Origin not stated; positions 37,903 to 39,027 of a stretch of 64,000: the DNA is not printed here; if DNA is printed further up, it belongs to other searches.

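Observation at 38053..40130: Standalone flavodiiron-like (ODP-type) metal-sensor domain coupled to a PAS HD-GYG c-di-GMP phosphodiesterase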

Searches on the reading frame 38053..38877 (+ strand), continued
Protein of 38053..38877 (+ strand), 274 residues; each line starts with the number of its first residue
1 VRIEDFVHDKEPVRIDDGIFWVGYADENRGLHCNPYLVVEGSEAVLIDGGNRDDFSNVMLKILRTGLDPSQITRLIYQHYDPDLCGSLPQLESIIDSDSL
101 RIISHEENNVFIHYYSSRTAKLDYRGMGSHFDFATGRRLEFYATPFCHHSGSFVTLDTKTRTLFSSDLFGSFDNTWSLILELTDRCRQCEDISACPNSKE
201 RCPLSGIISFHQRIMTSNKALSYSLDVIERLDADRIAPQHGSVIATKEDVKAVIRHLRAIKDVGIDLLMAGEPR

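Call 16: find_related_loci(query=A1, collection=genome_contigs, flank=6000)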
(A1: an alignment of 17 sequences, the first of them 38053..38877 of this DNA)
Query A1 (274 aa) in genome_contigs; peptide patterns used: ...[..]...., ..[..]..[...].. (x = any residue, [..] = any of these).
526 stretches matched a pattern; 280 encode a relative of the query (tblastn E <= 1e-3); the best 80 are kept; 80 distinct loci.
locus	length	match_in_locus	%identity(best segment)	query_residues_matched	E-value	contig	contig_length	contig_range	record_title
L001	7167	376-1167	75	9-272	2e-142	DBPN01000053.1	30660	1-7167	MAG TPA_asm: Eggerthellales bacterium UBA1419 UBA1419_contig_6390, whole genome shotgun sequence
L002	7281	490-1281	74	9-272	1e-139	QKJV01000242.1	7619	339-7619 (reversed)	MAG: Desulfobulbaceae bacterium isolate SZUA-615 scaffold_51037, whole genome shotgun sequence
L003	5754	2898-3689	71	9-272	2e-138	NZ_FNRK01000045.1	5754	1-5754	Eubacterium aggregans strain SR12, whole genome shotgun sequence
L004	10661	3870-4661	71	9-272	2e-137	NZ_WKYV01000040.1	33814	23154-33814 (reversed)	Lactonifactor sp. BIOML-A5 scaffold40_size33814, whole genome shotgun sequence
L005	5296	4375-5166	72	9-272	3e-138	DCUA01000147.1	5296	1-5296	MAG TPA_asm: Firmicutes bacterium UBA1426 UBA1426_contig_14862, whole genome shotgun sequence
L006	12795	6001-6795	71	9-273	2e-136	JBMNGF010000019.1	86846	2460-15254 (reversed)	MAG: Syntrophaceticus sp. isolate SBF912LR0HQ0155 contig_6888, whole genome shotgun sequence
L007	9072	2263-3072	70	1-270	9e-136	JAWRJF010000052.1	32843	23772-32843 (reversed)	MAG: Anaerovoracaceae bacterium isolate ADS23 c_000000085674, whole genome shotgun sequence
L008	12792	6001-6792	72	9-272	9e-136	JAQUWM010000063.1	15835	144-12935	MAG: Acetobacterium sp. isolate STD2_190 NODE_13829_length_15835_cov_4.592182_Sandtown_D2, whole genome shotgun sequence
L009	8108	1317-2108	70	9-272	2e-134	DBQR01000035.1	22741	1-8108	MAG TPA_asm: Clostridiales bacterium UBA1389 UBA1389_contig_7419, whole genome shotgun sequence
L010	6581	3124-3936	69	1-271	8e-134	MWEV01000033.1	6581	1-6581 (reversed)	MAG: Deltaproteobacteria bacterium ADurb.Bin026 BWX58_contig000033, whole genome shotgun sequence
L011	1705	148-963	67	1-272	2e-144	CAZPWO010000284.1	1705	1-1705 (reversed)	MAG TPA_asm: uncultured Herbinix sp. isolate SRP294416_co2_139 genome assembly, contig: NODE_179385_length_1705_cov_7.84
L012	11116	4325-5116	72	9-272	2e-132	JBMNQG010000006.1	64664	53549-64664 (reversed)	MAG: Oscillospiraceae bacterium isolate SBF912SR1HQ0035 scaffold_1140_c1, whole genome shotgun sequence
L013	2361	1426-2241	67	1-272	6e-140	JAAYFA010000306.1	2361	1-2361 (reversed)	MAG: Clostridiales bacterium isolate AS07pgkLD_232 33655_AS07, whole genome shotgun sequence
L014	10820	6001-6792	69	9-272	3e-132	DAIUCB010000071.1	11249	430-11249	MAG TPA_asm: Bacillota bacterium isolate CTOTU7591 NODE_9209_length_11249_cov_5.139539, whole genome shotgun sequence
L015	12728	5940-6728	71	10-272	2e-131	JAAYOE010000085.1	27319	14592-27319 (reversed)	MAG: Tissierellia bacterium isolate AS21ysBPME_327 117471_AS21, whole genome shotgun sequence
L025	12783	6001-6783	69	9-269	1e-127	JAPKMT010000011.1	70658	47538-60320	MAG: Flexilinea sp. isolate MO118 NODE_11_length_70658_cov_2.216716:GC=0.421, whole genome shotgun sequence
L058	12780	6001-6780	63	9-270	4e-109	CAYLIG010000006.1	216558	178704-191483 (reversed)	MAG TPA_asm: uncultured Christensenella sp. isolate binchicken_co27_68 genome assembly, contig: NODE_56_length_216558_co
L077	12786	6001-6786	57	10-273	7e-100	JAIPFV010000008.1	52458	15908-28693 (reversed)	MAG: Spirochaetia bacterium isolate Tobar18m-G11 Tobar18m-C129, whole genome shotgun sequence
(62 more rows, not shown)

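Call 34: search_protein_families(library=pfam, alignment_id=A3, max_evalue=0.0001)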
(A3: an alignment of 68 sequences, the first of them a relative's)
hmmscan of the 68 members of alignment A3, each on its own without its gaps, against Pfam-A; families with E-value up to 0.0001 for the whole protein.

A. member 1, L003:1675-2352:+ (225 aa): 1 family
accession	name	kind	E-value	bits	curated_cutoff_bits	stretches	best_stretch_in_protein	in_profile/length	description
PF00543.27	P-II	-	3.3e-13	50.3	25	1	129-223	3-98/102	Nitrogen regulatory protein P-II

B. families by the number of members that match (of 68 scanned): 61 families (the first 25 are shown)
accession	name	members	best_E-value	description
PF19677.4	DUF6179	17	9.5e-63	Family of unknown function (DUF6179)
PF00990.26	GGDEF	3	2.1e-44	Diguanylate cyclase, GGDEF domain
PF00817.25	IMS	3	1.2e-40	impB/mucB/samB family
PF12900.13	Pyridox_ox_2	3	3.1e-29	Pyridoxamine 5'-phosphate oxidase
PF00072.30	Response_reg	3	3.8e-29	Response regulator receiver domain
PF11799.13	IMS_C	3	1.2e-28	impB/mucB/samB family C-terminal domain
PF01243.27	PNPOx_N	3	4.1e-16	Pyridoxamine 5'-phosphate oxidase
PF04299.18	FMN_bind_2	3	8.1e-06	Putative FMN-binding domain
PF02634.21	FdhD-NarQ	2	5.9e-76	FdhD/NarQ family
PF01625.27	PMSR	2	3.2e-62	Peptide methionine sulfoxide reductase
PF00209.24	SNF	2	2.2e-48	Sodium:neurotransmitter symporter family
PF01641.26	SelR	2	5e-48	SelR domain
PF19830.4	DUF6311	2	1.5e-35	Family of unknown function (DUF6311)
PF00486.34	Trans_reg_C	2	2.5e-24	Transcriptional regulatory protein, C terminal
PF11798.14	IMS_HHH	2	3.6e-07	IMS family HHH motif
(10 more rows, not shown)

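Call 35: search_protein_families(library=pfam, alignment_id=A4, max_evalue=0.0001)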
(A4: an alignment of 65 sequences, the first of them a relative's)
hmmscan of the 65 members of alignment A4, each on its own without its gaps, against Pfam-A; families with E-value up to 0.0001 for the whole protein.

A. member 1, L001:2586-3413:+ (275 aa): 1 family
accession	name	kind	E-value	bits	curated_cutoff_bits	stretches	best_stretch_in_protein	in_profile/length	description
PF00999.27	Na_H_Exchanger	-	3e-08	33.4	26.2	1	13-94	5-79/375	Sodium/hydrogen exchanger, transmembrane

B. families by the number of members that match (of 65 scanned): 76 families (the first 25 are shown)
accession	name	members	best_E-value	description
PF12704.14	MacB_PCD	13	5.8e-42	MacB-like periplasmic core domain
PF02687.27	FtsX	13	3.1e-22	FtsX-like permease C-terminal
PF08543.17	Phos_pyr_kin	4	4.3e-26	Phosphomethylpyrimidine kinase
PF00294.29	PfkB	4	1.9e-07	pfkB family carbohydrate kinase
PF02082.26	Rrf2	3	3.8e-40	Iron-dependent Transcriptional regulator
PF04018.18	VCA0040-like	2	4.1e-29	Undecaprenyl phosphate translocase-like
PF03551.20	PadR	2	2.4e-16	Transcriptional regulator PadR-like family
PF08281.18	Sigma70_r4_2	2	1.2e-05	Sigma-70, region 4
PF03613.19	EIID-AGA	1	9.6e-85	PTS system mannose/fructose/sorbose family IID component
PF06325.19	PrmA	1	8.9e-84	Ribosomal protein L11 methyltransferase (PrmA)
PF00208.27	ELFV_dehydrog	1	4.8e-78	Glutamate/Leucine/Phenylalanine/Valine dehydrogenase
PF02322.20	Cyt_bd_oxida_II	1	1.4e-74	Cytochrome bd terminal oxidase subunit II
PF21113.2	LarA_C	1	3.2e-66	Lactate racemase C-terminal domain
PF02572.21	CobA_CobO_BtuR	1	1.1e-62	ATP:corrinoid adenosyltransferase BtuR/CobO/CobP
PF13354.11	Beta-lactamase2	1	5.2e-62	Beta-lactamase enzyme family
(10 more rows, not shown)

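Call 36: predict_structure(alignment_id=A2)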
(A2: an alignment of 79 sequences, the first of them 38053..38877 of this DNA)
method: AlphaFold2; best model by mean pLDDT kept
length: 274 residues; sequences in the alignment: 79
mean_pLDDT: 85.6   pTM: 0.87
mean pLDDT of the five models: 85.6, 84.7, 84.0, 83.9, 83.4
residues with pLDDT >= 90: 141; 70-90: 92; 50-70: 35; < 50: 6
segments of 3 or more residues with pLDDT < 50: 1-4
pLDDT, mean of each block of 10 residues (from residue 1): 53 96 76 87 91 83 94 90 67 91 91 87 96 98 76 94 92 76 86 60 85 89 94 94 94 94 90 60
secondary structure, 60 per line:
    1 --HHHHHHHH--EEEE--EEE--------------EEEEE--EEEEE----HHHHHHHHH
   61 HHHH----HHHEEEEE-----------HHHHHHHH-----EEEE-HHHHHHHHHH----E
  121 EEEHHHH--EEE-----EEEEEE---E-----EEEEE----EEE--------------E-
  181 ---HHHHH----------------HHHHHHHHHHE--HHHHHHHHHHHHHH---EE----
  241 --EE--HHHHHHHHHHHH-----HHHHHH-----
elements in order: H3-10 E13-16 E19-21 E36-40 E43-47 H52-64 E72-76 H88-95 E101-104 H106-115 E120-123 H124-127 E130-132 E138-143 E153-157 E162-164 H184-188 H205-214 H218-231 H247-258 H264-269

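Call 39: fold_search(model_id=the predicted structure, library=pdb)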
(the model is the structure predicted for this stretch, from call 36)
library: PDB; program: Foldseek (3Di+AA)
matches with E <= 10: 846; with E <= 0.001: 577
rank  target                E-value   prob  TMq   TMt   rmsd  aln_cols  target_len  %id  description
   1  6qwo_A                9.0e-17  1.00  0.73  0.79   4.7       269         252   26  Zinc-reconstituted ODP from T. maritima (released 2019-06-19)
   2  6qwo_B                2.1e-16  1.00  0.77  0.83   3.4       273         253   25  Zinc-reconstituted ODP from T. maritima (released 2019-06-19)
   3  6qrq_A                3.1e-16  1.00  0.70  0.78   4.9       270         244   26  Apo conformation of chemotaxis sensor ODP (released 2019-06-19)
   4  6qrq_B                8.0e-16  1.00  0.71  0.77   4.9       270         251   27  Apo conformation of chemotaxis sensor ODP (released 2019-06-19)
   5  6r9n_B                4.8e-15  1.00  0.71  0.83   3.5       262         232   23  Peroxy diiron species of chemotaxis sensor ODP (released 2019-06-19)
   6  6qrq_C                5.4e-15  1.00  0.74  0.81   3.7       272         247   26  Apo conformation of chemotaxis sensor ODP (released 2019-06-19)
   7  6qrq_D                8.1e-15  1.00  0.77  0.84   2.7       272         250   25  Apo conformation of chemotaxis sensor ODP (released 2019-06-19)
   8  6r9n_A                9.1e-15  1.00  0.74  0.86   3.1       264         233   25  Peroxy diiron species of chemotaxis sensor ODP (released 2019-06-19)
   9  6qnm_A                9.7e-15  1.00  0.73  0.81   3.4       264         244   25  Apo state of chemotaxis sensor ODP from T. denticola (released 2019-06-19)
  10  6qnm_B                6.8e-14  1.00  0.70  0.80   3.5       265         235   23  Apo state of chemotaxis sensor ODP from T. denticola (released 2019-06-19)
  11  1e5d_A                2.8e-13  1.00  0.71  0.50   4.3       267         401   17  RUBREDOXIN OXYGEN:OXIDOREDUCTASE (ROO) FROM ANAEROBE DESULFOVIBRIO GIGAS (released 2000-11-17)
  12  7r0f_A                7.8e-13  1.00  0.69  0.49   3.4       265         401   22  Crystal structure of a flavodiiron protein D52K mutant in the oxidized state from Escherichia coli (released 2023-02-15)
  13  4dil_A                1.1e-12  1.00  0.70  0.50   4.3       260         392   22  Flavo Di-iron protein H90N mutant from Thermotoga maritima (released 2012-10-17)
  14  7r2o_A                1.4e-12  1.00  0.67  0.47   3.9       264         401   22  Crystal structure of a flavodiiron protein S262Y mutant in the oxidized state from Escherichia coli (released 2023-02-15)
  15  2q9u_B                2.0e-12  1.00  0.70  0.48   4.3       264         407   17  Crystal structure of the flavodiiron protein from Giardia intestinalis (released 2007-12-11)
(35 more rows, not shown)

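Call 40: search_protein_representatives(protein=window:38053-38877:+)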
Query: 274 residues. Proteins with E-value up to 0.001 (for the whole library): 735; up to 1e-10: 388; up to 1e-30: 91. The best 150 are listed.
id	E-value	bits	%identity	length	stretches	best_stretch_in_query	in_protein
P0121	3.2e-86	305.5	53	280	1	14-272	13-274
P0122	5.3e-81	288.4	46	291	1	10-271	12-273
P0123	5.6e-80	285.0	48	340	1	10-269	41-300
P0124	6.0e-78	278.4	49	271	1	10-269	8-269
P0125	1.2e-74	267.5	48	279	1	11-267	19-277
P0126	2.7e-71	256.6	77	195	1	38-178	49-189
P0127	3.8e-71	256.1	46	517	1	10-266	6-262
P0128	1.1e-69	251.3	46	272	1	9-272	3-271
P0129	1.4e-69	250.9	46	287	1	11-272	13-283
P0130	3.1e-67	243.2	45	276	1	9-272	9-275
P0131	4.4e-65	236.2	68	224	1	10-161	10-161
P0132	6.7e-63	229.0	42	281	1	9-266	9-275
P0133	2.6e-59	217.3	46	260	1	11-267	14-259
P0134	9.7e-59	215.4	48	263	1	5-204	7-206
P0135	2.7e-58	213.9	55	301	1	10-182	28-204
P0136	7.1e-58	212.5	44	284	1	9-266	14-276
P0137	7.7e-57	209.1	39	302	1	12-269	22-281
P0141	3.3e-51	190.7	44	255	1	8-267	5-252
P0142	4.2e-48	180.5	38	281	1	10-268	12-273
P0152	7.4e-38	146.9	38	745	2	12-179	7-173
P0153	9.6e-38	146.5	39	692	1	10-259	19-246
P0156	1.6e-37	145.8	38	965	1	11-247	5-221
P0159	2.8e-37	145.0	39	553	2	8-179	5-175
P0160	4.9e-37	144.2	35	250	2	12-179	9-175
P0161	5.0e-37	144.2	36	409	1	11-258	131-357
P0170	6.8e-35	137.2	38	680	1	9-260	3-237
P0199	5.3e-32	127.7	36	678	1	19-267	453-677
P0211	8.0e-31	123.8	26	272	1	11-266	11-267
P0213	1.5e-30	122.9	36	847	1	11-245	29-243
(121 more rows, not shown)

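Call 43: search_protein_families(library=pfam, proteins=[P0127, P0123, P0152, P0153, P0156, P0159, P0161, P0170, P0199, P0213], max_evalue=0.001)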
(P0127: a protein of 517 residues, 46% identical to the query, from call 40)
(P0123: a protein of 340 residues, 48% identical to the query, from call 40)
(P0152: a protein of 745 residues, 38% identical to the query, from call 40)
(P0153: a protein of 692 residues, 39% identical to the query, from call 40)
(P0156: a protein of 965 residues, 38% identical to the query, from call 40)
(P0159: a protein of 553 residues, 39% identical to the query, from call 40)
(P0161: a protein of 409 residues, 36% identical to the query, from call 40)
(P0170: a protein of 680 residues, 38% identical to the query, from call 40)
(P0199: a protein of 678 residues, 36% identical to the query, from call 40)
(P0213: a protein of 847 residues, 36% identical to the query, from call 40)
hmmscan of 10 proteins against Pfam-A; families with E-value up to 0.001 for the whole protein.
P0127 (517 aa): 5 families
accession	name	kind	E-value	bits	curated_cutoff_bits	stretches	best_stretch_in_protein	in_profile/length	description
PF19583.5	ODP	-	6.2e-45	153.9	27.2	1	27-237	1-194/194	ODP family beta lactamase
PF02518.31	HATPase_c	-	9.1e-24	84.5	26.4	1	404-514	2-110/111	Histidine kinase-, DNA gyrase B-, and HSP90-like ATPase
PF00512.31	HisKA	-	1.1e-17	64.2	26.9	1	291-358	2-66/66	His Kinase A (phospho-acceptor) domain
PF00753.33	Lactamase_B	-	6.1e-10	39.8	22.7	1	26-236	3-196/196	Metallo-beta-lactamase superfamily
PF14501.12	HATPase_c_5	-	0.00047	20.5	22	0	409-499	7-90/102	GHKL domain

P0123 (340 aa): 2 families
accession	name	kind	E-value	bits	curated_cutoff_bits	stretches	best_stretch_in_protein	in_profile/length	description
PF19583.5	ODP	-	2.8e-51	174.6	27.2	1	62-272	1-194/194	ODP family beta lactamase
PF00753.33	Lactamase_B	-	2.3e-11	44.4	22.7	1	62-271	4-196/196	Metallo-beta-lactamase superfamily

P0152 (745 aa): 5 families
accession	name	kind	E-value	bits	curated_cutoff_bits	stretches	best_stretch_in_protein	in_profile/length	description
PF19583.5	ODP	-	5.6e-64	216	27.2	1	26-216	1-194/194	ODP family beta lactamase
PF02518.31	HATPase_c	-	3.3e-14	53.7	26.4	1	635-743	2-109/111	Histidine kinase-, DNA gyrase B-, and HSP90-like ATPase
PF00753.33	Lactamase_B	-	8.7e-10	39.3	22.7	1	24-215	2-196/196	Metallo-beta-lactamase superfamily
PF00512.31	HisKA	-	0.00013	22.4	26.9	1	523-588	2-62/66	His Kinase A (phospho-acceptor) domain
PF13188.13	PAS_8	-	0.00075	19.8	21.8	0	267-304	1-38/65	PAS domain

P0153 (692 aa): 5 families
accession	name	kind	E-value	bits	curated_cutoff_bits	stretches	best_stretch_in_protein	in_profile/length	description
PF19583.5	ODP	-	9.9e-59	198.9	27.2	1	40-229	1-194/194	ODP family beta lactamase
PF07228.17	SpoIIE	-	1.4e-18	67.9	25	1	350-543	3-188/192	Stage II sporulation protein E (SpoIIE)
PF00753.33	Lactamase_B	-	1e-10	42.4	22.7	1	38-228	2-196/196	Metallo-beta-lactamase superfamily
PF07719.23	TPR_2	-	1.8e-06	28.1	27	0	594-627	1-34/34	Tetratricopeptide repeat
PF00515.34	TPR_1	-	0.00024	21.2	27.8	0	595-627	2-34/34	Tetratricopeptide repeat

P0156 (965 aa): 6 families
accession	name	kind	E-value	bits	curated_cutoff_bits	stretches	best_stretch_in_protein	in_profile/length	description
PF19583.5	ODP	-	1.2e-64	218.2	27.2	1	25-215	1-194/194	ODP family beta lactamase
PF00072.30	Response_reg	-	2.1e-38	131.4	30.2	2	726-834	1-110/111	Response regulator receiver domain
PF02518.31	HATPase_c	-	2.2e-29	102.6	26.4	1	587-698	2-110/111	Histidine kinase-, DNA gyrase B-, and HSP90-like ATPase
PF00512.31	HisKA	-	1.9e-20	73.1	26.9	1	471-538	2-66/66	His Kinase A (phospho-acceptor) domain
PF00753.33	Lactamase_B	-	1e-12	48.9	22.7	1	23-214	2-196/196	Metallo-beta-lactamase superfamily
PF13185.12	GAF_2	-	5.2e-10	40.1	28.6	1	306-445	2-135/136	GAF domain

P0159 (553 aa): 3 families
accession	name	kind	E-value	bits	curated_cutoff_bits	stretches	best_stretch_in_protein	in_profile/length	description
PF19583.5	ODP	-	7.7e-53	179.7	27.2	1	29-218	2-194/194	ODP family beta lactamase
PF00211.25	Guanylate_cyc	-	2.8e-17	63.3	21.9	1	369-509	7-156/183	Adenylate and Guanylate cyclase catalytic domain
PF00753.33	Lactamase_B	-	2.2e-09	38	22.7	1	28-173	4-159/196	Metallo-beta-lactamase superfamily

P0161 (409 aa): 3 families
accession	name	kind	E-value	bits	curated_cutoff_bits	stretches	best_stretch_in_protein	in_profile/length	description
PF19583.5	ODP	-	4.5e-61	206.6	27.2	1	151-341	1-194/194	ODP family beta lactamase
PF00072.30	Response_reg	-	1.5e-23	83.5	30.2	1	4-113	1-108/111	Response regulator receiver domain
PF00753.33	Lactamase_B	-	2.3e-09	37.9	22.7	1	149-340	2-196/196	Metallo-beta-lactamase superfamily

P0170 (680 aa): 4 families
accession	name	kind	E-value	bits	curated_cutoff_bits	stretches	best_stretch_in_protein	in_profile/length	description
PF19583.5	ODP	-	3.5e-58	197.1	27.2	1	24-220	1-194/194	ODP family beta lactamase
PF00990.26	GGDEF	-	9.1e-20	71.5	23.8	1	386-539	5-161/161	Diguanylate cyclase, GGDEF domain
PF00072.30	Response_reg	-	5.9e-18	65.5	30.2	1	556-665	1-108/111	Response regulator receiver domain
PF00753.33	Lactamase_B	-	1.3e-08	35.4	22.7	1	24-219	4-196/196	Metallo-beta-lactamase superfamily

P0199 (678 aa): 4 families
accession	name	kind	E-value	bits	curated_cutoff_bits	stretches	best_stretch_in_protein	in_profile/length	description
PF19583.5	ODP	-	5.7e-63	212.7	27.2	1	464-653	1-194/194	ODP family beta lactamase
PF00015.26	MCPsignal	-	2.7e-36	125.4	34.6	2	156-333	4-167/172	Methyl-accepting chemotaxis protein (MCP) signalling domain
PF00753.33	Lactamase_B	-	3.2e-11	44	22.7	1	462-621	2-165/196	Metallo-beta-lactamase superfamily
PF07889.17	DUF1664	-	2.2e-05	24.9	34.6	0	242-321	42-121/124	Protein of unknown function (DUF1664)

P0213 (847 aa): 9 families
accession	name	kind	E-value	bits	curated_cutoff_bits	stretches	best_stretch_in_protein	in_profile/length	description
PF19583.5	ODP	-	1.3e-57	195.3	27.2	1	49-239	1-194/194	ODP family beta lactamase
PF02518.31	HATPase_c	-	1.6e-15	57.9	26.4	1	734-846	5-110/111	Histidine kinase-, DNA gyrase B-, and HSP90-like ATPase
PF00989.32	PAS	-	2.9e-15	56.7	22.6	1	447-558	4-113/113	PAS fold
PF13426.13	PAS_9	-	1.1e-12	48.6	27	1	454-560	1-103/103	PAS domain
PF13185.12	GAF_2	-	6.8e-10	39.7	28.6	1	293-428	3-133/136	GAF domain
PF01590.32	GAF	-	1.9e-05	25.6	22.4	1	315-428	20-131/133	GAF domain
PF13492.12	GAF_3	-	0.00012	23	27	1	294-419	2-116/129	GAF domain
PF00753.33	Lactamase_B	-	0.00012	22.6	22.7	0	48-77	3-32/196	Metallo-beta-lactamase superfamily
PF08448.16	PAS_4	-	0.0002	22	23.1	1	454-563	5-110/110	PAS fold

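Call 47: find_encoding_contigs(protein=P0130, flank=4000, max_places=3)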
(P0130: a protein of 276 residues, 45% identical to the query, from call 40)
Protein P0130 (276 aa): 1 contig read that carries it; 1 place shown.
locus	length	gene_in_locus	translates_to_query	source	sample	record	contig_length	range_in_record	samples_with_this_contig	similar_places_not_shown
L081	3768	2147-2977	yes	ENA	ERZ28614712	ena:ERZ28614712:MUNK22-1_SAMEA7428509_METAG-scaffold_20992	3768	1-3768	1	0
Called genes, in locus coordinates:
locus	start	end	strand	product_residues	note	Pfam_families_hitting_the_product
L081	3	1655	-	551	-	?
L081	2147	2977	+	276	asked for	PF00753:Lactamase_B (faint), PF19583:ODP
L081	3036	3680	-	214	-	PF00535:Glycos_transf_2, PF12804:NTP_transf_3 (weak), PF13641:Glyco_tranf_2_3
